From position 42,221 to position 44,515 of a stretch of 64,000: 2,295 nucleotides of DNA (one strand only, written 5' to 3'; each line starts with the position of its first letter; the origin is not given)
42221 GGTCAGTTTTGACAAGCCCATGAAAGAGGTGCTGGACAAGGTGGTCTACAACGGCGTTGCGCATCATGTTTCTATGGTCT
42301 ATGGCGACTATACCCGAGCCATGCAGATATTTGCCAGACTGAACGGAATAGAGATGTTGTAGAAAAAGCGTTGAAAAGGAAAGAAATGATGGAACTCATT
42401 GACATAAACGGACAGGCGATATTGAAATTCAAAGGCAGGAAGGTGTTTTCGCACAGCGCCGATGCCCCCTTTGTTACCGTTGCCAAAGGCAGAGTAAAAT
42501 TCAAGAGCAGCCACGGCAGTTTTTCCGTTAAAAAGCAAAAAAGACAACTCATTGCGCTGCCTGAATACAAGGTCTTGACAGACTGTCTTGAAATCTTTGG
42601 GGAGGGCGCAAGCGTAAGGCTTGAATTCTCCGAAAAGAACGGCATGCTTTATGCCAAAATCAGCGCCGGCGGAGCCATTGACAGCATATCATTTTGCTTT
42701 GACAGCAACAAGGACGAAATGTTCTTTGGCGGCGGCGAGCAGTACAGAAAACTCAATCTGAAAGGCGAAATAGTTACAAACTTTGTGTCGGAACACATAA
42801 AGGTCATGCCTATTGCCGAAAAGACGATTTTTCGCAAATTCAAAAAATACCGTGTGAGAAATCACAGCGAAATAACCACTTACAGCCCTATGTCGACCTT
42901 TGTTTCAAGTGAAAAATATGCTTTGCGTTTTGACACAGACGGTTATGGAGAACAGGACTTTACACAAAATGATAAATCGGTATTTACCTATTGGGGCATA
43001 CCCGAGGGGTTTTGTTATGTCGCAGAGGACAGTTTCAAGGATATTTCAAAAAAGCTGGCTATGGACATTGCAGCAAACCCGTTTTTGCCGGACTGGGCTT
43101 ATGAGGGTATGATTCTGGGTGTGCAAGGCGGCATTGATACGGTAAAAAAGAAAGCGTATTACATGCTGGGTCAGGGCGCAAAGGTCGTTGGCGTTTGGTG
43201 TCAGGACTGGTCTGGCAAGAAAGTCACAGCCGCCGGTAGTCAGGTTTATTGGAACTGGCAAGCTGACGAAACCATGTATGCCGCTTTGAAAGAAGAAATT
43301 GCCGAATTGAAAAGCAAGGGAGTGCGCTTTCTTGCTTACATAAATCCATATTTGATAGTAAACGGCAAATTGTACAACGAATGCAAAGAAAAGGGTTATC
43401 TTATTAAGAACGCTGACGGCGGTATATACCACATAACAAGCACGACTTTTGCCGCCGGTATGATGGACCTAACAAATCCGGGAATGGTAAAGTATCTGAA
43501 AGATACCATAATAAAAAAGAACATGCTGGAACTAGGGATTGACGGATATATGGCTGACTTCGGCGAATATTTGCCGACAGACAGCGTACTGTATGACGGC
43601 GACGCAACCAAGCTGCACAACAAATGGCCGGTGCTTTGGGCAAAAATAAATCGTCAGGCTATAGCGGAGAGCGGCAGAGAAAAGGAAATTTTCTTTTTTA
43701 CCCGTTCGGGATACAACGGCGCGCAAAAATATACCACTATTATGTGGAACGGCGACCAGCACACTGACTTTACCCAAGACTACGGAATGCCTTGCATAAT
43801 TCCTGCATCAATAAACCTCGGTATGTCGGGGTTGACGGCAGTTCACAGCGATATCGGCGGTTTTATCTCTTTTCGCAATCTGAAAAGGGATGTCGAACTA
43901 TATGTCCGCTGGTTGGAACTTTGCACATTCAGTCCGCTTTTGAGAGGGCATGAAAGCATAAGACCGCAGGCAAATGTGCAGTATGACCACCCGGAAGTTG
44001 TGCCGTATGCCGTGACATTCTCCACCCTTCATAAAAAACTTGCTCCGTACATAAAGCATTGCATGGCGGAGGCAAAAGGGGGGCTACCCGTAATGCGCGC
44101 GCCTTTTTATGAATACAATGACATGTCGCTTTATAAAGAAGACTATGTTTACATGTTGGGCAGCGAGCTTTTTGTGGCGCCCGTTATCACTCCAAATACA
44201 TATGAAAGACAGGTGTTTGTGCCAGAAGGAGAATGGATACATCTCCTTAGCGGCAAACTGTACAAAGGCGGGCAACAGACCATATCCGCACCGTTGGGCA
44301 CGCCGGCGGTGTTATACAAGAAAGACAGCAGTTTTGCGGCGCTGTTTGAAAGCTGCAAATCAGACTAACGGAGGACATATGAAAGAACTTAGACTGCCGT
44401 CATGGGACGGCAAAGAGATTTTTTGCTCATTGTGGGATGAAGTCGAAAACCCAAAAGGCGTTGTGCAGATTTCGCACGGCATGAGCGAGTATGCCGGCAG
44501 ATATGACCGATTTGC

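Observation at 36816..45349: Seven-gene glycoside locus that follows the logic of sulfoglycolysis (yih-type) clusters but uses non-orthologous enzymes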

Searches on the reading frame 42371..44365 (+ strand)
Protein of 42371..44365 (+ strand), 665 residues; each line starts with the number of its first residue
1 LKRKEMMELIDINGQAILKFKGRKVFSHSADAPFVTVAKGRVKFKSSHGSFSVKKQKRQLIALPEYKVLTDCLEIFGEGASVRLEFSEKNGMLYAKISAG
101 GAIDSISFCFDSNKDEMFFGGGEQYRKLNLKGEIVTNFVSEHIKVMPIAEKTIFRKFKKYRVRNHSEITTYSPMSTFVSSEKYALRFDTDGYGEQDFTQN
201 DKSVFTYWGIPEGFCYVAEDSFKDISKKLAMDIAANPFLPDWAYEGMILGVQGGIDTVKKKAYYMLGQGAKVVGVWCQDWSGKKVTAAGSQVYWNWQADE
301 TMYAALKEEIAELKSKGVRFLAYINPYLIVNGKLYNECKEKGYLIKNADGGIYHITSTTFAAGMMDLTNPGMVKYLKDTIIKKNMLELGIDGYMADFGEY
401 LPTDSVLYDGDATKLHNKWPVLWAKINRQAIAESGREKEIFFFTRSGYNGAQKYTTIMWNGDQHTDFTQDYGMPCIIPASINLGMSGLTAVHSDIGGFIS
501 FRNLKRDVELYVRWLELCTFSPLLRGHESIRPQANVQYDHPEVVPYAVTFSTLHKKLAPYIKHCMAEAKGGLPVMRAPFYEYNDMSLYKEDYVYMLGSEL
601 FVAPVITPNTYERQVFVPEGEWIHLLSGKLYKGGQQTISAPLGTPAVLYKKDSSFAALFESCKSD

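Call 5: search_protein_families(library=pfam, proteins=[window:42371-44365:+], max_evalue=0.01)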
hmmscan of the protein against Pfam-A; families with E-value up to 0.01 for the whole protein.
window:42371-44365:+ (665 aa): 4 families
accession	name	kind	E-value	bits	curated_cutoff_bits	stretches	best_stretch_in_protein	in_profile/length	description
PF01055.32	Glyco_hydro_31_2nd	-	1.9e-44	152.8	23.5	1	287-561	52-325/328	Glycosyl hydrolases family 31 TIM-barrel domain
PF21365.3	Glyco_hydro_31_3rd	-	3.7e-14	53.4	24.4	1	571-650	1-82/87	Glycosyl hydrolase family 31 C-terminal domain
PF13802.12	Gal_mutarotas_2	-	0.00083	20.1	27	1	41-141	68-143/184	Glycosyl hydrolase 31 N-terminal galactose mutarotase-like domain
PF13199.12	Glyco_hydro_66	-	0.0072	15.4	23.7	1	289-427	147-287/546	Glycosyl hydrolase family 66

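Call 6: search_protein_families(library=ncbifam, proteins=[window:42371-44365:+], max_evalue=0.01)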
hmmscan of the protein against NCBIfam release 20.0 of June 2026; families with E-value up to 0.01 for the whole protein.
window:42371-44365:+ (665 aa): 3 families
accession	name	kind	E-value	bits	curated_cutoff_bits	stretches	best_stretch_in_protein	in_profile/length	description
NF007746.0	PRK10426.1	equivalog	1.5e-193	644.9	553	1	8-663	13-678/683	alpha-glucosidase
NF007940.0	PRK10658.1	equivalog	5.7e-58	197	606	1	295-636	316-648/771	alpha-xylosidase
NF040948.1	alpha_gluc_MalA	equivalog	1.6e-34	119.2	800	1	413-634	367-587/627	alpha-glucosidase MalA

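Call 8: search_solved_structures(query=window:42371-44365:+, show_alignments=2)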
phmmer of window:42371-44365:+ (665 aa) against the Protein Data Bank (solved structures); distinct sequences matched with E-value up to 0.001: 62 (the best 60 are shown).
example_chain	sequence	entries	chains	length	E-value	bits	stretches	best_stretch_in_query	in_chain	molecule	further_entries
5aed_A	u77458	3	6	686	4.1e-139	468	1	13-664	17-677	ALPHA-GLUCOSIDASE YIHQ | Sulfoquinovosidase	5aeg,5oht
8r56_A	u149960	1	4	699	5.2e-139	467.7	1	25-660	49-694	Glycosyl hydrolase, family 31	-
5aee_A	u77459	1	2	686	2e-138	465.7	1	13-664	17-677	ALPHA-GLUCOSIDASE YIHQ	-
6pnr_A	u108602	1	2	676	1.7e-133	449.5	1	11-663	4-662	Alpha-glucosidase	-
5ohy_A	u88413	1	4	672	4.1e-133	448.2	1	21-662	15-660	Alpha-glucosidase yihQ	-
5ohs_A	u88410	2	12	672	2e-132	445.9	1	21-662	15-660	Alpha-glucosidase yihQ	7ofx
1we5_A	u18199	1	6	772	1.1e-40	142.8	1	308-631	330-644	Putative family 31 glucosidase yicI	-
2f2h_A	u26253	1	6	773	1.1e-40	142.8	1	308-631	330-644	Putative family 31 glucosidase yicI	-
1xsi_A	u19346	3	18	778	1.1e-40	142.8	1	308-631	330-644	Putative family 31 glucosidase yicI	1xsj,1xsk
8t7z_A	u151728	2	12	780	2e-39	138.6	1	308-634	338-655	Alpha-glucosidase yicI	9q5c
5zn6_A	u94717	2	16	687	2.5e-31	111.9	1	178-649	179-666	Alpha-xylosidase MeXyl31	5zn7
4b9y_A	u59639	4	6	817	4.4e-31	111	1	163-647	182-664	ALPHA-GLUCOSIDASE, PUTATIVE, ADG31B | Oligosaccharide 4-alpha-D-glucosyltransferase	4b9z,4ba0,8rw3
5i23_A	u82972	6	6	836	4.7e-31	110.9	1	163-647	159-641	Oligosaccharide 4-alpha-D-glucosyltransferase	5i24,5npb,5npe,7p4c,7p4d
6jr6_A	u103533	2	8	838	1.2e-30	109.6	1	169-654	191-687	Candidate alpha-glycosidase Glycoside hydrolase family 31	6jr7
5npc_A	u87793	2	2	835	2.3e-30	108.7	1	163-647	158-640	Oligosaccharide 4-alpha-D-glucosyltransferase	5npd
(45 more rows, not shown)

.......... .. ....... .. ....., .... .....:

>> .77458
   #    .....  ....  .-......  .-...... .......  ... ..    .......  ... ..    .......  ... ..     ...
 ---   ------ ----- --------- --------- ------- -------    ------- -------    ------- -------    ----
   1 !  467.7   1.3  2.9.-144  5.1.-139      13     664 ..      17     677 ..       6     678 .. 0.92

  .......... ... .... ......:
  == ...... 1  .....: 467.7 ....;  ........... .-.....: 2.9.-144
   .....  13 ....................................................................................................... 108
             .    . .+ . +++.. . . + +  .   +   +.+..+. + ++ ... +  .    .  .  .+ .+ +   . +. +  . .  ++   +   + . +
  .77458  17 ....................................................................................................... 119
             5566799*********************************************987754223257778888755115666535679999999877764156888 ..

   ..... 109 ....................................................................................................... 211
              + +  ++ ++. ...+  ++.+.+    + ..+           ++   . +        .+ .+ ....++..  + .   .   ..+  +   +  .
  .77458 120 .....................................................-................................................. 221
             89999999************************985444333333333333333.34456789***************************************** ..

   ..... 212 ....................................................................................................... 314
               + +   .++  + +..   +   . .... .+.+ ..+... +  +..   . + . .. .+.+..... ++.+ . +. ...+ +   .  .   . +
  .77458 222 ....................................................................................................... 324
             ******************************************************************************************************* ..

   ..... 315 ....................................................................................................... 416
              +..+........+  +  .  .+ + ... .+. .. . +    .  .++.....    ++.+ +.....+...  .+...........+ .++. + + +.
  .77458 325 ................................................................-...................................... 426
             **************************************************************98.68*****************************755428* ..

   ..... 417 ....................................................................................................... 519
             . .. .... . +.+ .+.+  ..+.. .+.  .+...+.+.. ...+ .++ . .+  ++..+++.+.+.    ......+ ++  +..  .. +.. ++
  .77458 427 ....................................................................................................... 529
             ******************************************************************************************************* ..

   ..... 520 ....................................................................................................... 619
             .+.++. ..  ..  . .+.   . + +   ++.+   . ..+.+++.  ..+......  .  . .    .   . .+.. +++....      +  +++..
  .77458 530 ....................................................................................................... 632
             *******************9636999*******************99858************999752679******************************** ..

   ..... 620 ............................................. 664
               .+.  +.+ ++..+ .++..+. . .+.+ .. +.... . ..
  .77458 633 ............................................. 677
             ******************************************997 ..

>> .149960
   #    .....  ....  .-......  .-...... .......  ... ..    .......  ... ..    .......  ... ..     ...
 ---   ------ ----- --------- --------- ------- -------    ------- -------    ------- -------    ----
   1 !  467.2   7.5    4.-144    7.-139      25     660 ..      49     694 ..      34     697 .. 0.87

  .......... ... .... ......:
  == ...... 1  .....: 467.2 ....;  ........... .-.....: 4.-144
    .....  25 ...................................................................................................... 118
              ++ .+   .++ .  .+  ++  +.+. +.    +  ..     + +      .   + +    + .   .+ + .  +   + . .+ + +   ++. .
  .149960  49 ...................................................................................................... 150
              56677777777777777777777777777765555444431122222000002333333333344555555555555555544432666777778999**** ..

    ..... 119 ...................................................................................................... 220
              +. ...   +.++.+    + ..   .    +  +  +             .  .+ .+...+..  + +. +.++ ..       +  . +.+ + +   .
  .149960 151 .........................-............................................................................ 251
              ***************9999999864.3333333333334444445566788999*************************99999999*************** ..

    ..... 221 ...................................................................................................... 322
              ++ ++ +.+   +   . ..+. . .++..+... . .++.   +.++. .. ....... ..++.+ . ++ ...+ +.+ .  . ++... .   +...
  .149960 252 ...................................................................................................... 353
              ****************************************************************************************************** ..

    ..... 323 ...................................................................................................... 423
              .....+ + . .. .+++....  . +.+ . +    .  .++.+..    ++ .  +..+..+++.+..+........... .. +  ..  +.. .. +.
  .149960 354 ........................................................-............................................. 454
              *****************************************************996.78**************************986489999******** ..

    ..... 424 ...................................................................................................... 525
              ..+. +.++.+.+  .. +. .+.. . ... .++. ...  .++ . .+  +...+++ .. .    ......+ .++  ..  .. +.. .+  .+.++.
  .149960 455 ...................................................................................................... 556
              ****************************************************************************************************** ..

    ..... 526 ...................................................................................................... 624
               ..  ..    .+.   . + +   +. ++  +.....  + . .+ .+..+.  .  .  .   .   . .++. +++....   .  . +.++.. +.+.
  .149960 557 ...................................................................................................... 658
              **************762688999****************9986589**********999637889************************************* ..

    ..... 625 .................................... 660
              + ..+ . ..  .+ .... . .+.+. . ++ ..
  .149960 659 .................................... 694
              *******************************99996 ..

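Call 15: find_homologous_proteins(query=window:42371-44365:+, max_evalue=1e-50)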
Query window:42371-44365:+ (665 aa): 2425 proteins with E <= 1e-50 among 8000 candidates; the best 120 are listed.
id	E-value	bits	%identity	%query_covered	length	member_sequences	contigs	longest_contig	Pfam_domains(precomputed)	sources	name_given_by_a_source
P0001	0.0e+0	1540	100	99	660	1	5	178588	PF21365.4,PF01055.33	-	-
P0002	0.0e+0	1272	81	99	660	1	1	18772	PF21365.4,PF01055.33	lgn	-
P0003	0.0e+0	1231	78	99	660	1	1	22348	PF21365.4,PF01055.33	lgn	-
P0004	9.2e-285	964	63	98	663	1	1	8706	PF21365.4,PF01055.33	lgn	-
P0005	5.2e-282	955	60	99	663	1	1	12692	PF21365.4,PF01055.33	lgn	-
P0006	7.3e-280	948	62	97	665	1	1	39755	PF21365.4,PF01055.33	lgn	-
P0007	1.5e-270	917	60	97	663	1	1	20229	PF21365.4,PF01055.33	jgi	jgi:alpha-glucosidase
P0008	2.6e-266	903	59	99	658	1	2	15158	PF21365.4,PF01055.33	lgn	-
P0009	6.2e-257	872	58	97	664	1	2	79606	PF21365.4,PF01055.33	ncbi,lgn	-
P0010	1.3e-255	868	58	98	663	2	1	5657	PF21365.4,PF01055.33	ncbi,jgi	jgi:alpha-glucosidase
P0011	2.6e-255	867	58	98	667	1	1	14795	PF21365.4,PF01055.33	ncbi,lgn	-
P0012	4.0e-254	863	58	99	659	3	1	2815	PF21365.4,PF01055.33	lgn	-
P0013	1.8e-250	851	56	98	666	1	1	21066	PF21365.4,PF01055.33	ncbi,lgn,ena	-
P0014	2.1e-249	847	57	98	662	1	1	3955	PF21365.4,PF01055.33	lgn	-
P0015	2.9e-247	840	55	98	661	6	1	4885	PF21365.4,PF01055.33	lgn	-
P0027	4.5e-238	810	54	99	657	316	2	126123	PF21365.4,PF01055.33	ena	-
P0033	1.7e-235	801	53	97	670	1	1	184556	PF21365.4,PF01055.33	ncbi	-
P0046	5.3e-232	790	52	99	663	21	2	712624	PF21365.4,PF01055.33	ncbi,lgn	-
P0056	1.3e-229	782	52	99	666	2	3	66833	PF21365.4,PF01055.33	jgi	jgi:alpha-glucosidase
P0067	2.6e-224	765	50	98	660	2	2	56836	PF21365.4,PF01055.33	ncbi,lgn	ncbi:MAG: alpha-glucosidase [Clostridia bacterium]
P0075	2.4e-218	745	49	99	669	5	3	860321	PF21365.4,PF01055.33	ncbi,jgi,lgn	ncbi:MAG: alpha-glucosidase [Christensenellales bacterium]|jgi:alpha-glucosidase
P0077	3.6e-215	734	50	96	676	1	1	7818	PF21365.4,PF13802.13,PF01055.33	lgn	-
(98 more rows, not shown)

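Call 17: find_encoding_contigs(protein=P0001, flank=10000, max_places=5)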
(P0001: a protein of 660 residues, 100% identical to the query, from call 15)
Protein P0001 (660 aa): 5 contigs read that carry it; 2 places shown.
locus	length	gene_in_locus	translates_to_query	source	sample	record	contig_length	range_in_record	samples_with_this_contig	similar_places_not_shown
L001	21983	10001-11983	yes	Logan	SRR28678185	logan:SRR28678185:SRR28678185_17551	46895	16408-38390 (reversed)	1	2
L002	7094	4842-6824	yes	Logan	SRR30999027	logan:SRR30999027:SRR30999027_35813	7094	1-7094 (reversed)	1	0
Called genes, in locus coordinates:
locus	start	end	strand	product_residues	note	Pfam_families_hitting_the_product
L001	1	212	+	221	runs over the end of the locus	PF01048:PNP_UDP_1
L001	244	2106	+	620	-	PF13727:CoA_binding_3, PF01073:3Beta_HSD, PF01370:Epimerase, PF02719:Polysacc_synt_2, PF04321:RmlD_sub_bind, PF07993:NAD_binding_4 (faint), PF16363:GDP_Man_Dehyd, PF13460:NAD_binding_10 (weak)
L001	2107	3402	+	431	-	PF02878:PGM_PMM_I, PF02879:PGM_PMM_II, PF02880:PGM_PMM_III, PF00408:PGM_PMM_IV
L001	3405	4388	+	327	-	PF25084:LbH_EIF2B (faint), PF00132:Hexapep (weak), PF25087:GMPPB_C (weak), PF00132:Hexapep, PF14602:Hexapep_2 (weak)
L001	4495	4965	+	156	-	PF02502:LacAB_rpiB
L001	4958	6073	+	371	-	PF00465:Fe-ADH, PF13685:Fe-ADH_2, PF25137:ADH_Fe_C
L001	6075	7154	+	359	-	PF00480:ROK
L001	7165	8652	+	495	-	PF07690:MFS_1 (faint), PF13347:MFS_2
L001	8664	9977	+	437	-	PF02952:Fucose_iso_C (weak)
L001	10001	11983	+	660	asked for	PF01055:Glyco_hydro_31_2nd, PF21365:Glyco_hydro_31_3rd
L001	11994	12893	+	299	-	PF00561:Abhydrolase_1, PF12146:Hydrolase_4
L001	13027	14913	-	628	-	-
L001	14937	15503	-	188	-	PF04011:LemA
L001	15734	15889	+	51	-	-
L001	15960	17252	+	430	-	PF03417:AAT (faint)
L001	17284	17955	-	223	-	PF09360:zf-CDGSH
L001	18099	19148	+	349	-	PF03786:UxuA, PF01261:AP_endonuc_2 (faint)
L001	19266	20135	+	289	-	PF03372:Exo_endo_phos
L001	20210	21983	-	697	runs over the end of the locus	PF12437:GSIII_N, PF00120:Gln-synt_C, PF18318:Gln-synt_C-ter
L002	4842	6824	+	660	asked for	PF01055:Glyco_hydro_31_2nd, PF21365:Glyco_hydro_31_3rd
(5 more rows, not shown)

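Call 18: find_encoding_contigs(protein=P0046, flank=10000, max_places=3)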
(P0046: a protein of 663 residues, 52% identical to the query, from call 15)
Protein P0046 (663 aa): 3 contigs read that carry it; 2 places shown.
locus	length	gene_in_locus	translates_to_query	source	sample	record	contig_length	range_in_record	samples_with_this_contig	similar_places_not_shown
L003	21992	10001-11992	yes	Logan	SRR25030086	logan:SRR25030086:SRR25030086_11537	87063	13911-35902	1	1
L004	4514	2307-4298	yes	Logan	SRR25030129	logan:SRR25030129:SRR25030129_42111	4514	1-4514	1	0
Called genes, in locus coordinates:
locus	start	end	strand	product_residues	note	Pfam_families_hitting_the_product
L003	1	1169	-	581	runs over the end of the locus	PF07690:MFS_1, PF13347:MFS_2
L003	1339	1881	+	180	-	-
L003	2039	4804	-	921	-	PF00005:ABC_tran, PF02687:FtsX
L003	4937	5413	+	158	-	PF02502:LacAB_rpiB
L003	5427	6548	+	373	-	PF00465:Fe-ADH, PF13685:Fe-ADH_2 (weak), PF25137:ADH_Fe_C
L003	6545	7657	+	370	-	PF00480:ROK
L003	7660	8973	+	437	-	PF02952:Fucose_iso_C (weak)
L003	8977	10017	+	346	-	PF00892:EamA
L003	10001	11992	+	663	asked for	PF01055:Glyco_hydro_31_2nd, PF21365:Glyco_hydro_31_3rd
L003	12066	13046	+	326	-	PF02540:NAD_synthase (weak), PF00958:GMP_synt_C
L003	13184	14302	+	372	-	PF13421:Band_7_1, PF01145:Band_7 (weak), PF12773:DZR (weak), PF13240:Zn_Ribbon_1, PF12773:DZR, PF13240:Zn_Ribbon_1, PF13248:Zn_ribbon_3, PF24463:DUF7577 (weak), +5 more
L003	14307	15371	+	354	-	-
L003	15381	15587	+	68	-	PF08984:DUF1858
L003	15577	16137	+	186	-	PF01381:HTH_3 (faint), PF12844:HTH_19 (weak), PF07883:Cupin_2, PF05899:Cupin_3 (faint)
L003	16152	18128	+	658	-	PF00133:tRNA-synt_1, PF01406:tRNA-synt_1e, PF09334:tRNA-synt_1g, PF00133:tRNA-synt_1, PF19303:Anticodon_3, PF01588:tRNA_bind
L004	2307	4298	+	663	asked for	PF01055:Glyco_hydro_31_2nd, PF21365:Glyco_hydro_31_3rd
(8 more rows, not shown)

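Call 19: find_encoding_contigs(protein=P0075, flank=10000, max_places=2)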
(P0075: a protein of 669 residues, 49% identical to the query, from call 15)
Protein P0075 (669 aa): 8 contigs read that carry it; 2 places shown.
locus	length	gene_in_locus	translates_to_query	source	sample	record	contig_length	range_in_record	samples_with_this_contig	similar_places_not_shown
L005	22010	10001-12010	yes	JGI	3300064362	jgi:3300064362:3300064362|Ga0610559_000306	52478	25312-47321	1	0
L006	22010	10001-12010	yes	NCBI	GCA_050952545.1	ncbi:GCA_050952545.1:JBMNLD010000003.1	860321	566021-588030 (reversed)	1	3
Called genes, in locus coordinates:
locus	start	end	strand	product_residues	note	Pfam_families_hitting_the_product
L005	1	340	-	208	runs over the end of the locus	PF00573:Ribosomal_L4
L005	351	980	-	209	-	PF00297:Ribosomal_L3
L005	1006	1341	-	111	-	PF00338:Ribosomal_S10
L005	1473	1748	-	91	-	-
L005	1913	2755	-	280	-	-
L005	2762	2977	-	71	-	-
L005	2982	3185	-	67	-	PF08984:DUF1858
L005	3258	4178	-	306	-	PF03547:Mem_trans, PF01758:SBF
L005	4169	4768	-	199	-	PF01612:DNA_pol_A_exo1 (faint), PF00929:RNase_T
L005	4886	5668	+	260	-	PF05239:PRC (weak)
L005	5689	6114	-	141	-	PF04138:GtrA_DPMS_TM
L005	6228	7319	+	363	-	PF00480:ROK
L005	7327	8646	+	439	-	-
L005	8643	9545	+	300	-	PF00892:EamA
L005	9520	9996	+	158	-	PF02502:LacAB_rpiB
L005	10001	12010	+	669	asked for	PF01055:Glyco_hydro_31_2nd, PF21365:Glyco_hydro_31_3rd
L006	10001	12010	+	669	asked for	PF01055:Glyco_hydro_31_2nd, PF21365:Glyco_hydro_31_3rd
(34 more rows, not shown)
